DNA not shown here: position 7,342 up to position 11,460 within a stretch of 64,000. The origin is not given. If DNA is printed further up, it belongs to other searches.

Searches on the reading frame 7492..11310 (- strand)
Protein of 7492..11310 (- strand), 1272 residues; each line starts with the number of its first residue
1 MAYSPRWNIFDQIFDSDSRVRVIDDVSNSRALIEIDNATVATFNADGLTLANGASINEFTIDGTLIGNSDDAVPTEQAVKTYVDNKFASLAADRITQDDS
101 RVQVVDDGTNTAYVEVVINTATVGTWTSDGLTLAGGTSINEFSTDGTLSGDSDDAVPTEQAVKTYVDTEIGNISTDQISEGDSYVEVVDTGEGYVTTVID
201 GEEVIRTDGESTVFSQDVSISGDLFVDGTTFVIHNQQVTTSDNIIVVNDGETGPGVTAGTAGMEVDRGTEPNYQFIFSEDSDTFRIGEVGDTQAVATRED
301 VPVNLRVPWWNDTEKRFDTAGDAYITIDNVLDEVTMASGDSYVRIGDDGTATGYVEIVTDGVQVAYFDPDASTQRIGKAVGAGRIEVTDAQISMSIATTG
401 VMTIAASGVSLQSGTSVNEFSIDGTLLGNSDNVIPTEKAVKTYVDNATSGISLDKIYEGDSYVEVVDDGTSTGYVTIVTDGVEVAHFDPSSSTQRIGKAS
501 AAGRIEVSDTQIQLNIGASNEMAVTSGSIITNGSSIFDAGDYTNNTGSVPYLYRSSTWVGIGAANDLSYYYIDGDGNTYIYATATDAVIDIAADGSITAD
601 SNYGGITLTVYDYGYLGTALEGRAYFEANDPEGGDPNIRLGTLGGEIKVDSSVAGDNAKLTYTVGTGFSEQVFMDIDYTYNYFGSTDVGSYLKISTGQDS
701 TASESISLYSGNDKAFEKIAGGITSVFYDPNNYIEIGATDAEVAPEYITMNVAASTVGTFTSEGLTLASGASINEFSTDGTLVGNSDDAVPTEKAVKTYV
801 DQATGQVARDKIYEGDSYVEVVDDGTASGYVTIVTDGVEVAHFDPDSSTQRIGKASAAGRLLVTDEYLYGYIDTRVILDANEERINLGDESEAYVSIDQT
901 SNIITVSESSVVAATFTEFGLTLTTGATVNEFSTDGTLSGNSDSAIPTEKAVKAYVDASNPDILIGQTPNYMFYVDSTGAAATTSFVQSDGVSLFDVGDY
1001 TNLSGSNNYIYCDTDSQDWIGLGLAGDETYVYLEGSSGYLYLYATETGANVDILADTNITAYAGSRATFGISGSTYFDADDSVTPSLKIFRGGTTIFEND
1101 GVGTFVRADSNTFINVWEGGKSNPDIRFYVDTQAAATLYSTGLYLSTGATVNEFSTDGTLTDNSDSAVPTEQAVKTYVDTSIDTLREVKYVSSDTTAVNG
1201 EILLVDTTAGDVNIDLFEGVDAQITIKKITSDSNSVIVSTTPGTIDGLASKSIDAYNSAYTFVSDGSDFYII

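Call 97: search_protein_families(library=phrogs, proteins=[window:7492-11310:-], max_evalue=0.00001)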
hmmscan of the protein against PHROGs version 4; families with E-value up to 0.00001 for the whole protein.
window:7492-11310:- (1272 aa): 1 family
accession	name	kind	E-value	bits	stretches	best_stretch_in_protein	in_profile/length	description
phrog_9851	-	tail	5.9e-58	197.5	6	136-172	1045-1081/1092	tail fiber protein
